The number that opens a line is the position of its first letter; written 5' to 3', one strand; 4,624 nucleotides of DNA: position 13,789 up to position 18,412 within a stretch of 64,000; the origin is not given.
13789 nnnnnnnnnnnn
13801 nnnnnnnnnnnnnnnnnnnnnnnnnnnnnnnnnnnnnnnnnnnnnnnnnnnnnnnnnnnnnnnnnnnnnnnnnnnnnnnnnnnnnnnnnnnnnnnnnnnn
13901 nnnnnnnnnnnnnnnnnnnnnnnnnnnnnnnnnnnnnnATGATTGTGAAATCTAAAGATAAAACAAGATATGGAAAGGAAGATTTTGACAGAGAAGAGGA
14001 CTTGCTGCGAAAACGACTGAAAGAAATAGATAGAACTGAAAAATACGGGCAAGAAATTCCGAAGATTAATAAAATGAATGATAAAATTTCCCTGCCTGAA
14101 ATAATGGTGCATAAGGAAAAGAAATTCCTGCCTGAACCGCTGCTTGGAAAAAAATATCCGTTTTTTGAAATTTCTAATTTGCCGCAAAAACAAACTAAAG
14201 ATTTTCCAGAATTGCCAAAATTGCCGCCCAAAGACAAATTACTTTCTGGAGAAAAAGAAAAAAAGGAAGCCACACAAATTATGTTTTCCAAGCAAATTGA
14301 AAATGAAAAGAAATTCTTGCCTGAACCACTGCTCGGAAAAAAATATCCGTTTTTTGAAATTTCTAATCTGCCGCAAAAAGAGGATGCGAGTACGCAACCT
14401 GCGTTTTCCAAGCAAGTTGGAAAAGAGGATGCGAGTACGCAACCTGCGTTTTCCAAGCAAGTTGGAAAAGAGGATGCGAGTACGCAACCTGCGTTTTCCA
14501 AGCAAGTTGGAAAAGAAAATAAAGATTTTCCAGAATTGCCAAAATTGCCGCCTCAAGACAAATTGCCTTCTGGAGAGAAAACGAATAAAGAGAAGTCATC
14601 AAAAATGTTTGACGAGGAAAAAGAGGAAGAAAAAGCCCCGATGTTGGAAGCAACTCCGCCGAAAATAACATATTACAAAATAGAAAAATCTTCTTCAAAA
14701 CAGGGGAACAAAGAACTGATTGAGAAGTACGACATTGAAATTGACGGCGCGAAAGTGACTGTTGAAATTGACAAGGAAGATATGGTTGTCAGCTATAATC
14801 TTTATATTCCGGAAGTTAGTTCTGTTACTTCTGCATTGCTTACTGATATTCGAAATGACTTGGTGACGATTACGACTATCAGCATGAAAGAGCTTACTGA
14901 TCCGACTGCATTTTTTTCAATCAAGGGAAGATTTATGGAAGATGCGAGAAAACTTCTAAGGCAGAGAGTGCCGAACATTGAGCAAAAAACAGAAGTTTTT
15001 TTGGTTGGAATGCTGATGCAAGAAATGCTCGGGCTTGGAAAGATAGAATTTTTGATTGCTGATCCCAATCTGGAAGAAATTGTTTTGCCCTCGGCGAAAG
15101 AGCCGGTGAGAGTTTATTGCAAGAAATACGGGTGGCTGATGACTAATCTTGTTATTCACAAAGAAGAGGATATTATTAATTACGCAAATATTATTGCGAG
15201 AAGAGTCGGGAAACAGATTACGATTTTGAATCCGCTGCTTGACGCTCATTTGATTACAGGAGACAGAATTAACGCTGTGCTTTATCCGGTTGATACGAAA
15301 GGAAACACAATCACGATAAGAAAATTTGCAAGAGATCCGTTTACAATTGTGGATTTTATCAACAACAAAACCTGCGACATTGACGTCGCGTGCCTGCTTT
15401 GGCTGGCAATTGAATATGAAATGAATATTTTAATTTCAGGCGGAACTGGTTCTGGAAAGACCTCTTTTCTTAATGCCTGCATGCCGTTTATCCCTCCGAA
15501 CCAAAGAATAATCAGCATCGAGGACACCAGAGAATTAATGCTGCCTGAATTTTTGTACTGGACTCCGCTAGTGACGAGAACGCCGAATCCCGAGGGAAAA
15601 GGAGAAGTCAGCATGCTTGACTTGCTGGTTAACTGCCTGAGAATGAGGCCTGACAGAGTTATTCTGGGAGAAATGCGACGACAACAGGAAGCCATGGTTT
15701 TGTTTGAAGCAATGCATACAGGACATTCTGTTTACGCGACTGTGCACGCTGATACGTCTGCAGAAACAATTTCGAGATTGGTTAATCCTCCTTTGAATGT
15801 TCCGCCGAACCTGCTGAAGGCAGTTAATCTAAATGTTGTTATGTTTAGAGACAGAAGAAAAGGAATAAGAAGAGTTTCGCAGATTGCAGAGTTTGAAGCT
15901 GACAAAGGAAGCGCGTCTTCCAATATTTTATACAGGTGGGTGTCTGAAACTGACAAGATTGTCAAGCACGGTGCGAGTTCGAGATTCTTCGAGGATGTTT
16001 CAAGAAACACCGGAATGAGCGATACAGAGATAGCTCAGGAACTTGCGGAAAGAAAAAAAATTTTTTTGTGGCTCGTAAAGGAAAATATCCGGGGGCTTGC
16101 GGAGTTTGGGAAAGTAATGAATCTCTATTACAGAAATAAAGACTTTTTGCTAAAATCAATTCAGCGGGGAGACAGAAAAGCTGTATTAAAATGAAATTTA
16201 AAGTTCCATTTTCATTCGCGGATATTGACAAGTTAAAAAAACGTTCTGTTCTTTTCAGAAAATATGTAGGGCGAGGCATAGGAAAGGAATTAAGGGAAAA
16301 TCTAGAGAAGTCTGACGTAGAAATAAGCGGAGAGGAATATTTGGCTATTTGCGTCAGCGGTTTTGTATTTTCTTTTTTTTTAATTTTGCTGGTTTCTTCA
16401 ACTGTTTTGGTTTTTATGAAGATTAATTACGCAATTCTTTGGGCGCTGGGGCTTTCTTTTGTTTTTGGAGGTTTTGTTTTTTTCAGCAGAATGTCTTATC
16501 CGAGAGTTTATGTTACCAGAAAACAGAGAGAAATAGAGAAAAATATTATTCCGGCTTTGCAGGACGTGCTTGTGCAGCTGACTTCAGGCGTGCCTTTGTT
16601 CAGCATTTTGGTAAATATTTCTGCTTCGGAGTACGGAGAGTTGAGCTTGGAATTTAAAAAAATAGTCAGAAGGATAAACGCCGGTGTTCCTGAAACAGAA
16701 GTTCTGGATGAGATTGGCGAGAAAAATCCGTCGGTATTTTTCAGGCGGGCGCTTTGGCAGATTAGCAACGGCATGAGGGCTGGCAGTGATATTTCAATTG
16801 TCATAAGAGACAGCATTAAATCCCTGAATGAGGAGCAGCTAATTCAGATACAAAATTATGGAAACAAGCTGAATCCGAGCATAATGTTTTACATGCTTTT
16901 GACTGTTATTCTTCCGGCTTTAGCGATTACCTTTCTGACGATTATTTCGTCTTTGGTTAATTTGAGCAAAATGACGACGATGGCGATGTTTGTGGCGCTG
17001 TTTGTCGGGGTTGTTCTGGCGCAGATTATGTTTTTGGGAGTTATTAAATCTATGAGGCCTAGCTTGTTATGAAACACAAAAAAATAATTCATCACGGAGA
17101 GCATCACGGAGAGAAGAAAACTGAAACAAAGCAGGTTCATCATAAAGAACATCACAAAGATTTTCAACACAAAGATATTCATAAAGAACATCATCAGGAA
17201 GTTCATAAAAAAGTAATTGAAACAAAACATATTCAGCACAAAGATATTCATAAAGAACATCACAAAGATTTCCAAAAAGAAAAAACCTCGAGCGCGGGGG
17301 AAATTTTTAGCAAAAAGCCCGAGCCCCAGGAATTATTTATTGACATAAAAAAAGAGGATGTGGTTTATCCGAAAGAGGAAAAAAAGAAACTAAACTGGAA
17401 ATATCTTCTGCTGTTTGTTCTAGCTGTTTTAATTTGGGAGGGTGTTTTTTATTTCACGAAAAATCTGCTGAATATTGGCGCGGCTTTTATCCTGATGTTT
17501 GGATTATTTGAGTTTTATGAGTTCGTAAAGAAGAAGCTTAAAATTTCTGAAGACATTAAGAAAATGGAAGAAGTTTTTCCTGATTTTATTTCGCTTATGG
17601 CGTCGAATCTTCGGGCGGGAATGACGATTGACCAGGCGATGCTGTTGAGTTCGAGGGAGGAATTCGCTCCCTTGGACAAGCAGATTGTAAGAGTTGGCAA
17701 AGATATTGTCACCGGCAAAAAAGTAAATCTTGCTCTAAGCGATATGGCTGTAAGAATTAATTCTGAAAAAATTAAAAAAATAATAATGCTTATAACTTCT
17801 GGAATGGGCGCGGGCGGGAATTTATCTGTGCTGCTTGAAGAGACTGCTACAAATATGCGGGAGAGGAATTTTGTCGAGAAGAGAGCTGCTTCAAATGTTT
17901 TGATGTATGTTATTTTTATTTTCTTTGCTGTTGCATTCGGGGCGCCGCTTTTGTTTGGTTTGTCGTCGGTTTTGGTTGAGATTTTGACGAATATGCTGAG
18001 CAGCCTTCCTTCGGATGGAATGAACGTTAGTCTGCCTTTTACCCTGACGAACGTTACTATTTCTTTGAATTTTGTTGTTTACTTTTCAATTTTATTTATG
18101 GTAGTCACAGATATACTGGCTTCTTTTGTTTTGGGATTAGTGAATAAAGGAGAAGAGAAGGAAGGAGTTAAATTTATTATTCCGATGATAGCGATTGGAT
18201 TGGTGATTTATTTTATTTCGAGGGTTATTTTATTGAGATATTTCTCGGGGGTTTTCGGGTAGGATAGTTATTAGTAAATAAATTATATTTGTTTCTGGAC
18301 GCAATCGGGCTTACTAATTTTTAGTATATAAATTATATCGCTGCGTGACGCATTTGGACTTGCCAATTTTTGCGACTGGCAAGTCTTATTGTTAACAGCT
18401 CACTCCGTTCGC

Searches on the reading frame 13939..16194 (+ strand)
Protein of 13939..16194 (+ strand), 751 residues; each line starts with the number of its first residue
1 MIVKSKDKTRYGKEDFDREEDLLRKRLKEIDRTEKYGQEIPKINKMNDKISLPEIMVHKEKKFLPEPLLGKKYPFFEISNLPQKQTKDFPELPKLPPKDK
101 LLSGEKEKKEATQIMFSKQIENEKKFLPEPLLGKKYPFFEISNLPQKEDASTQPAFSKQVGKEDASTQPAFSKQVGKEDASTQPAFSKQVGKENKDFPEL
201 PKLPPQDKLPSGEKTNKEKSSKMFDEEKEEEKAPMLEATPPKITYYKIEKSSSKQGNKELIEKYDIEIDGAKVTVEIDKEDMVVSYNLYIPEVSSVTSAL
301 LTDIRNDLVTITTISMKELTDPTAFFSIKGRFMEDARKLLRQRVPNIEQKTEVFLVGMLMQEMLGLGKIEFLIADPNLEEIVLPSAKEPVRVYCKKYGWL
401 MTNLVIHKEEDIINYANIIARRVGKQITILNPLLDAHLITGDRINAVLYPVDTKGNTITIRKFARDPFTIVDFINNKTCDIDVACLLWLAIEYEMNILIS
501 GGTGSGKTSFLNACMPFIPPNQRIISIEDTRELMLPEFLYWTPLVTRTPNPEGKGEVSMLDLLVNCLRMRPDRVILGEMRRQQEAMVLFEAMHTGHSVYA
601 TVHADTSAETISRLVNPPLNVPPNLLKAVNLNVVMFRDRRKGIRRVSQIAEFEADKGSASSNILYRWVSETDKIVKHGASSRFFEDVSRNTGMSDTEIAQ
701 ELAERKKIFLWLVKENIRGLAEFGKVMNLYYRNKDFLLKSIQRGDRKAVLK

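Call 36: search_protein_families(library=pfam, proteins=[window:13939-16194:+], max_evalue=0.0001)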
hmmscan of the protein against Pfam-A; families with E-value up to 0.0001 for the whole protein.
window:13939-16194:+ (751 aa): 1 family
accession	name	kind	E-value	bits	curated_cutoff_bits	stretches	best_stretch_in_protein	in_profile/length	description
PF00437.27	T2SSE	-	1e-33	116.9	24.9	1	450-634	100-272/370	Type II/IV secretion system protein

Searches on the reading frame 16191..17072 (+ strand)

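Call 36: search_protein_families(library=pfam, proteins=[window:16191-17072:+], max_evalue=0.0001)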
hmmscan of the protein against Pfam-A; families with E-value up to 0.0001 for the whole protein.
window:16191-17072:+ (293 aa): 1 family
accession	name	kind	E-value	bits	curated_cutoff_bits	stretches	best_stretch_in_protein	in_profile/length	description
PF00482.28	T2SSF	-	8.6e-14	52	25.2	1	124-247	3-123/125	Type II secretion system (T2SS), protein F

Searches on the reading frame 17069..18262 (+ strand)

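Call 36: search_protein_families(library=pfam, proteins=[window:17069-18262:+], max_evalue=0.0001)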
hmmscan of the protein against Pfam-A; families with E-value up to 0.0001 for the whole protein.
window:17069-18262:+ (397 aa): 1 family
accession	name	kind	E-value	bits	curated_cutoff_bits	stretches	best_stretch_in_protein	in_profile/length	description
PF00482.28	T2SSF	-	1.3e-14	54.7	25.2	1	173-296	1-121/125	Type II secretion system (T2SS), protein F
